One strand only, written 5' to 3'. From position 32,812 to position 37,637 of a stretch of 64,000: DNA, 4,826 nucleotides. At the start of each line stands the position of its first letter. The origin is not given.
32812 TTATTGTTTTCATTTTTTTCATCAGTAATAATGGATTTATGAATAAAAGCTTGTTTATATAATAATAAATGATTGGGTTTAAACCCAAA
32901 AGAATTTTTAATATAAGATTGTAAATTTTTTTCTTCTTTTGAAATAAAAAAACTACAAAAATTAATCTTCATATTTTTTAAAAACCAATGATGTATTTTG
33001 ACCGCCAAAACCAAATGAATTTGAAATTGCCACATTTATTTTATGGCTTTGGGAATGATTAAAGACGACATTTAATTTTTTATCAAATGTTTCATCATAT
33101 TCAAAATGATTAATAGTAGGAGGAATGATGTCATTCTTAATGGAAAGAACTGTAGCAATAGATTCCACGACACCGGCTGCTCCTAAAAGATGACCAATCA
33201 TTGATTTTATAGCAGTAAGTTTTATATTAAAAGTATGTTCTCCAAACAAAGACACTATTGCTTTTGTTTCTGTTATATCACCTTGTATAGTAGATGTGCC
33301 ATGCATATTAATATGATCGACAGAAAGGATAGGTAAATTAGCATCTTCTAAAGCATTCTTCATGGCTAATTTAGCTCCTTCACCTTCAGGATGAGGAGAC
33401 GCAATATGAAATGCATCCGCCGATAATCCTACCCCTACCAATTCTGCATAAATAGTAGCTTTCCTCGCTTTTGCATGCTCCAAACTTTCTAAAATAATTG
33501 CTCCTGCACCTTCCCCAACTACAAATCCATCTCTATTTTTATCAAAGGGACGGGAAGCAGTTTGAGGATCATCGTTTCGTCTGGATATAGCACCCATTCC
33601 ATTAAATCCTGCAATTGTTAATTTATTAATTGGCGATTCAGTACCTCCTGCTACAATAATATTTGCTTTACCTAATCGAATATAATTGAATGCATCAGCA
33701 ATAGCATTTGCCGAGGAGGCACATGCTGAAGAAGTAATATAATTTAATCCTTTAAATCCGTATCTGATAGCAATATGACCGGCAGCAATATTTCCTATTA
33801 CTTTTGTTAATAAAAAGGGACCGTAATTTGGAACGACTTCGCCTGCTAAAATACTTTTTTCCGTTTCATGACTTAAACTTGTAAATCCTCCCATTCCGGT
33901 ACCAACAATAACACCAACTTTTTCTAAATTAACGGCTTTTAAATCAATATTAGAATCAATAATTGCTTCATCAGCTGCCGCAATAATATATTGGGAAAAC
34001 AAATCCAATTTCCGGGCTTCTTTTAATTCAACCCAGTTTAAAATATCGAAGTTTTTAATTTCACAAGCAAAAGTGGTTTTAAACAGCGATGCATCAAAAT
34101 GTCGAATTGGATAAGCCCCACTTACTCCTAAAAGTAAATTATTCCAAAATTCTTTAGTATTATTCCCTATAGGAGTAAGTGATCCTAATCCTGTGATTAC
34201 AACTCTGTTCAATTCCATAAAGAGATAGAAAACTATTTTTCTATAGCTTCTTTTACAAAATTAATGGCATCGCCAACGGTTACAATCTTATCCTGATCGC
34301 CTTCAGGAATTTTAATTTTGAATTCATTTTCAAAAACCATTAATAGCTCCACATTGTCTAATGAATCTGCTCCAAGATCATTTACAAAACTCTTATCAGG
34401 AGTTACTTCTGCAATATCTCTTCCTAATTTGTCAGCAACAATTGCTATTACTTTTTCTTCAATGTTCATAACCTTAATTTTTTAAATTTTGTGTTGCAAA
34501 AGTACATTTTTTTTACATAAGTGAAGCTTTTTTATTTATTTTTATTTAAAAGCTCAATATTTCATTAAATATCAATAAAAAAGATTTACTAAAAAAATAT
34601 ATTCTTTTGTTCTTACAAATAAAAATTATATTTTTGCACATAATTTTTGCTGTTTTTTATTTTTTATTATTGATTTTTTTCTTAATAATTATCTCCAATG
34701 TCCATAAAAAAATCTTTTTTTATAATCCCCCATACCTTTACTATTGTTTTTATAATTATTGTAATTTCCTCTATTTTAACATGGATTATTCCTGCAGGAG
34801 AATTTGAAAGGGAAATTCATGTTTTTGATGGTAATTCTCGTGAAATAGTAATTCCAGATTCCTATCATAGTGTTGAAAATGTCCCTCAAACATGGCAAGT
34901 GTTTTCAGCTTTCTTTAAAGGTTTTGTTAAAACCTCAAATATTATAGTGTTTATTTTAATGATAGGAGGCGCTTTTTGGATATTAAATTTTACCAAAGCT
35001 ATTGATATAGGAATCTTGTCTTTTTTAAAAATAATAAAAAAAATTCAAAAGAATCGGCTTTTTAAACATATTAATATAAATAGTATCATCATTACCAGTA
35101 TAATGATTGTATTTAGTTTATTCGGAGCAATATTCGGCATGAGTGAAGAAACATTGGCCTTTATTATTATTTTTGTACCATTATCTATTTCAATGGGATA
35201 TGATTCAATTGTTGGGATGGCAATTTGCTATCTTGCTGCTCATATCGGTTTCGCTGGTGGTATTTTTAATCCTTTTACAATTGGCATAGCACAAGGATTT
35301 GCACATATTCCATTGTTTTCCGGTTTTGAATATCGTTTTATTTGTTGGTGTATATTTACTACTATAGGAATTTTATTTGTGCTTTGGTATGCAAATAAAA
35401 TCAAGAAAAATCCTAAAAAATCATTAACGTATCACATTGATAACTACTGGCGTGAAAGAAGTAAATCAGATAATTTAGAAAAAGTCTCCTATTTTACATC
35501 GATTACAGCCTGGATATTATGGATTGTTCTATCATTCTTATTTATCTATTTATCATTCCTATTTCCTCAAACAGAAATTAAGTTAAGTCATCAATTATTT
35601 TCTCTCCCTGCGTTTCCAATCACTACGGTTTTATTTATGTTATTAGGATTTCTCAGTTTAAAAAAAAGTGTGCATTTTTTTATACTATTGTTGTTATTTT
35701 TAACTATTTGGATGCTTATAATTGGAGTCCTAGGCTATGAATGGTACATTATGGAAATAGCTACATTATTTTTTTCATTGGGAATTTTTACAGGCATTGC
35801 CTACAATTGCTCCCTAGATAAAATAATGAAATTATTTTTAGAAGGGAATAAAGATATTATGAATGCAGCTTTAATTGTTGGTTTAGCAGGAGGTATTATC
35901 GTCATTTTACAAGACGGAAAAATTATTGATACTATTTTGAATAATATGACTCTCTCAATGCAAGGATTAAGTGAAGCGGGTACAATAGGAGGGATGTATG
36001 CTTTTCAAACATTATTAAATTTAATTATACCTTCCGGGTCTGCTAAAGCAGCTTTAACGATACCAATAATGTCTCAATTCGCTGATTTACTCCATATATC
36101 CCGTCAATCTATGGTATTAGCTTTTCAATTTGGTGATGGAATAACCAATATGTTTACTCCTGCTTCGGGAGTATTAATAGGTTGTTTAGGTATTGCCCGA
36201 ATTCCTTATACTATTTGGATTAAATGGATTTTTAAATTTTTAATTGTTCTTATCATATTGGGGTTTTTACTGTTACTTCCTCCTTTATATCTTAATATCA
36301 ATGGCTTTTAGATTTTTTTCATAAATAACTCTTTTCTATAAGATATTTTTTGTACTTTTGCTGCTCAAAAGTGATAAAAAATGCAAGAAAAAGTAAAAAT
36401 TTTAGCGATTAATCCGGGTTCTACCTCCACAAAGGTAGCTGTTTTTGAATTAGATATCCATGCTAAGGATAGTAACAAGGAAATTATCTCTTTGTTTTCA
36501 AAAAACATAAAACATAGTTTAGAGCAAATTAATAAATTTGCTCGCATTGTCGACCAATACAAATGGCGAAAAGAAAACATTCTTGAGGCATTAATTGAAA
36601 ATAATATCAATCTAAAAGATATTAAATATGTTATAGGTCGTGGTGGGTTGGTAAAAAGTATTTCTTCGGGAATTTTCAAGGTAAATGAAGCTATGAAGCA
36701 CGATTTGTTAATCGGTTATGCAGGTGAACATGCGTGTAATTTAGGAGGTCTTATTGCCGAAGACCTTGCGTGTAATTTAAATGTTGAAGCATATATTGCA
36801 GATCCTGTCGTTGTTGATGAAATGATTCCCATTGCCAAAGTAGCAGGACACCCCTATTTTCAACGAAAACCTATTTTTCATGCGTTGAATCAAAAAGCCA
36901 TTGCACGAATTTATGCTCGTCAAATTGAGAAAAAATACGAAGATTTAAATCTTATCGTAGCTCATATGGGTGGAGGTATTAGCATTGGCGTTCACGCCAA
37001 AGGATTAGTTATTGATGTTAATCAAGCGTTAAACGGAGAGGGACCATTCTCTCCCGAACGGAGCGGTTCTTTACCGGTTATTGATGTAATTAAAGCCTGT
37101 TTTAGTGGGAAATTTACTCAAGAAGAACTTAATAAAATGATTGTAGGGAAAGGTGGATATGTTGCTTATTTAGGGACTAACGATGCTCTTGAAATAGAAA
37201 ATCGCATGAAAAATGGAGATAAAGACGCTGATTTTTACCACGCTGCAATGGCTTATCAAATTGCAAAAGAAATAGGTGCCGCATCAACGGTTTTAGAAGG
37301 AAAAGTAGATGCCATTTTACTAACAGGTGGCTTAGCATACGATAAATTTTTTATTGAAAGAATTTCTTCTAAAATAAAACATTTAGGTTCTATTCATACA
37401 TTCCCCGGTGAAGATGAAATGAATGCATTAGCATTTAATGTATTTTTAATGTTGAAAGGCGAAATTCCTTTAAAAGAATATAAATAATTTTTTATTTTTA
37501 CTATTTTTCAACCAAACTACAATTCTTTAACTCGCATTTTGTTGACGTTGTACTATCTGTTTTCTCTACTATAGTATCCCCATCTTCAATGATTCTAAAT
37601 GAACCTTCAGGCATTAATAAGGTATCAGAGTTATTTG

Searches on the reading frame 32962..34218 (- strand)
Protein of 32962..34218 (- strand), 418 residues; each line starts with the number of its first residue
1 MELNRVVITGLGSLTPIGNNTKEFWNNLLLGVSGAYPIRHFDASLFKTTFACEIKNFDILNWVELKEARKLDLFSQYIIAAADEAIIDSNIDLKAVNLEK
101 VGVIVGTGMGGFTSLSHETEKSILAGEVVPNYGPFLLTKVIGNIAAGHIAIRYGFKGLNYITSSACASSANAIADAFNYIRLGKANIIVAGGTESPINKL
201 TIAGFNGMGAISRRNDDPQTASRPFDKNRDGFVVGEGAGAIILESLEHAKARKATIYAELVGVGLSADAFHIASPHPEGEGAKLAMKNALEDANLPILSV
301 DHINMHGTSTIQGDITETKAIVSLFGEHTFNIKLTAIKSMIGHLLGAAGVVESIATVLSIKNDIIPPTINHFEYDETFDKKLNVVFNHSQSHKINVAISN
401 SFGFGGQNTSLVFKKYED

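Call 41: search_protein_families(library=ncbifam, proteins=[window:32962-34218:-], max_evalue=0.01)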
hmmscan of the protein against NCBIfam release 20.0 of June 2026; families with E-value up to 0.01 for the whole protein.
window:32962-34218:- (418 aa): 36 families (the best 25 are shown)
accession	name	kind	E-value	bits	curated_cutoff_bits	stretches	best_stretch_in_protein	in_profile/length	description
TIGR03150.1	fabF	equivalog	1.4e-161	537.8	493.75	1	4-414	1-407/407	beta-ketoacyl-ACP synthase II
NF005589.0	PRK07314.1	subfamily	2.9e-157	523.7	387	1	2-416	2-412/413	beta-ketoacyl-ACP synthase II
NF004970.0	PRK06333.1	subfamily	7.6e-137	456.6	525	1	2-417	2-423/424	beta-ketoacyl-ACP synthase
NF006434.0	PRK08722.1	equivalog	8.1e-119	397.2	759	1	2-415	2-413/414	beta-ketoacyl-ACP synthase II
NF006274.0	PRK08439.1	equivalog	2.5e-114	382.3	621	1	4-415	2-405/406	beta-ketoacyl-ACP synthase II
NF005935.0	PRK07967.1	equivalog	5.6e-96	321.9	630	1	4-417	2-405/406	beta-ketoacyl-ACP synthase I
NF006587.0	PRK09116.1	equivalog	3.7e-88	296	470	1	4-416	2-407/408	beta-ketoacyl-ACP synthase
NF005916.1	PRK07910.1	equivalog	2e-87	293.8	560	1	3-416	11-418/418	KasA/KasB family beta-ketoacyl-ACP synthase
NF005076.0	PRK06501.1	equivalog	3.9e-85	286.3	629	1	6-415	13-422/425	beta-ketoacyl-ACP synthase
NF005490.0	PRK07103.1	equivalog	4.9e-74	249.8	445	1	2-416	2-413/414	polyketide beta-ketoacyl:acyl carrier protein synthase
NF006618.0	PRK09185.1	subfamily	6.3e-74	249.4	407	1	4-415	3-392/394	beta-ketoacyl-ACP synthase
NF004618.0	PRK05952.1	equivalog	5.1e-68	229.7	455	1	5-415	3-382/384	beta-ketoacyl-ACP synthase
NF058662.1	cispenta_AmcF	equivalog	2.3e-59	201.3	325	1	6-414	2-368/369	cispentacin biosynthesis acyltransferase subunit AmcF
NF045894.1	PKS_plus_SDR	equivalog_domain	1.1e-37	129.4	1740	1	63-412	79-423/1515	type I polyketide synthase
NF040607.1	mycolic_Pks13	equivalog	2.9e-37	127.7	2100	1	53-416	166-526/1680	polyketide synthase Pks13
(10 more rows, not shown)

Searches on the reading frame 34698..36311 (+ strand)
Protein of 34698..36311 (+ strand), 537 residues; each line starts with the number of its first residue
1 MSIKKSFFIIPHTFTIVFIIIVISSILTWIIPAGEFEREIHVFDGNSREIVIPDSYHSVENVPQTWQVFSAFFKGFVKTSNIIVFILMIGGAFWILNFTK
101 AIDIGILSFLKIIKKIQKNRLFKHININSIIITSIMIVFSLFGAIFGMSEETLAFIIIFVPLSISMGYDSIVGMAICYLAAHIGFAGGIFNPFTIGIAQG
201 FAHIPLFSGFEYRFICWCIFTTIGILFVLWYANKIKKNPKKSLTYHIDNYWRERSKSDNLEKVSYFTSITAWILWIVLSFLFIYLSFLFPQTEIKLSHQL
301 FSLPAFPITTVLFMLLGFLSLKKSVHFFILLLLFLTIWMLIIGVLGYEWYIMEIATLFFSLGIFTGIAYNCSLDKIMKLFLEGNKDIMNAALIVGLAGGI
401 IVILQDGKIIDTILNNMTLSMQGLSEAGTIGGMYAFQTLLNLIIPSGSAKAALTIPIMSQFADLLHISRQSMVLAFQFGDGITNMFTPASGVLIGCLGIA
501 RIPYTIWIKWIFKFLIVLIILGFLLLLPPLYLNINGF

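Call 41: search_protein_families(library=ncbifam, proteins=[window:34698-36311:+], max_evalue=0.01)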
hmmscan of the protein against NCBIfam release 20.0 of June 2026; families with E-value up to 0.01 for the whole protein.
window:34698-36311:+ (537 aa): 2 families
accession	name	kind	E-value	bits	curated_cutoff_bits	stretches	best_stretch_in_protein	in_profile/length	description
NF008611.1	PRK11588.1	equivalog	1.5e-108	363.6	500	2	10-277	1-287/492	putative basic amino acid antiporter YfcC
TIGR00771.1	DcuC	subfamily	2.8e-05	23.6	187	1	286-502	162-370/388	C4-dicarboxylate anaerobic carrier, DcuC family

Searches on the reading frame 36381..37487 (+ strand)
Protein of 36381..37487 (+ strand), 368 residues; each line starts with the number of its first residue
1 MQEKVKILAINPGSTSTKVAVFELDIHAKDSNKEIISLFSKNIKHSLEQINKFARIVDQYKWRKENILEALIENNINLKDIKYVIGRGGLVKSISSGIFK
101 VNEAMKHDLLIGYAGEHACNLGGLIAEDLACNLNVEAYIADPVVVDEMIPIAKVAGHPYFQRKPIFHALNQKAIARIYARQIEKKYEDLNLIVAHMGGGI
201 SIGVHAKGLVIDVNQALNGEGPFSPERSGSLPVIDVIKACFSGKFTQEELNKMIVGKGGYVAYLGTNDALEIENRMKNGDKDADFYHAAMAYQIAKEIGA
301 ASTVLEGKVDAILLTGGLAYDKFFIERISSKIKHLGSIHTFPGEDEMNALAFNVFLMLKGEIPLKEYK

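Call 41: search_protein_families(library=ncbifam, proteins=[window:36381-37487:+], max_evalue=0.01)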
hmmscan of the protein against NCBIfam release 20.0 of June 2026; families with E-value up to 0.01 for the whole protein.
window:36381-37487:+ (368 aa): 9 families
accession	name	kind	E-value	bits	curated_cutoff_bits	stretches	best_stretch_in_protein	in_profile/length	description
TIGR02707.1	butyr_kinase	equivalog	1.5e-145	484.6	289.1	1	6-364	1-349/351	butyrate kinase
NF002834.0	PRK03011.1-5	subfamily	7.9e-142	472.6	222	1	5-368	3-356/357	butyrate kinase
TIGR00016.1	ackA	subfamily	2.7e-19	69.2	293.4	1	162-336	180-357/405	acetate/propionate family kinase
NF009099.0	PRK12440.1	equivalog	2.8e-12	46.3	693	1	159-339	171-352/397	acetate/propionate family kinase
NF009045.0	PRK12379.1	equivalog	2e-11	43.3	580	1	162-330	170-339/402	propionate kinase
NF009063.0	PRK12397.1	equivalog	2e-09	36.6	659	1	162-321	174-334/404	acetate/propionate family kinase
NF005462.0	PRK07058.1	equivalog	6.7e-08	31.9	486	1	166-321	179-331/396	acetate/propionate family kinase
NF005520.0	PRK07157.1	equivalog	1.2e-07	31.2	561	1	146-333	158-346/400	acetate kinase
NF007144.0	PRK09585.2-3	equivalog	0.00036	19.8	436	1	284-358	260-331/358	anhydro-N-acetylmuramic acid kinase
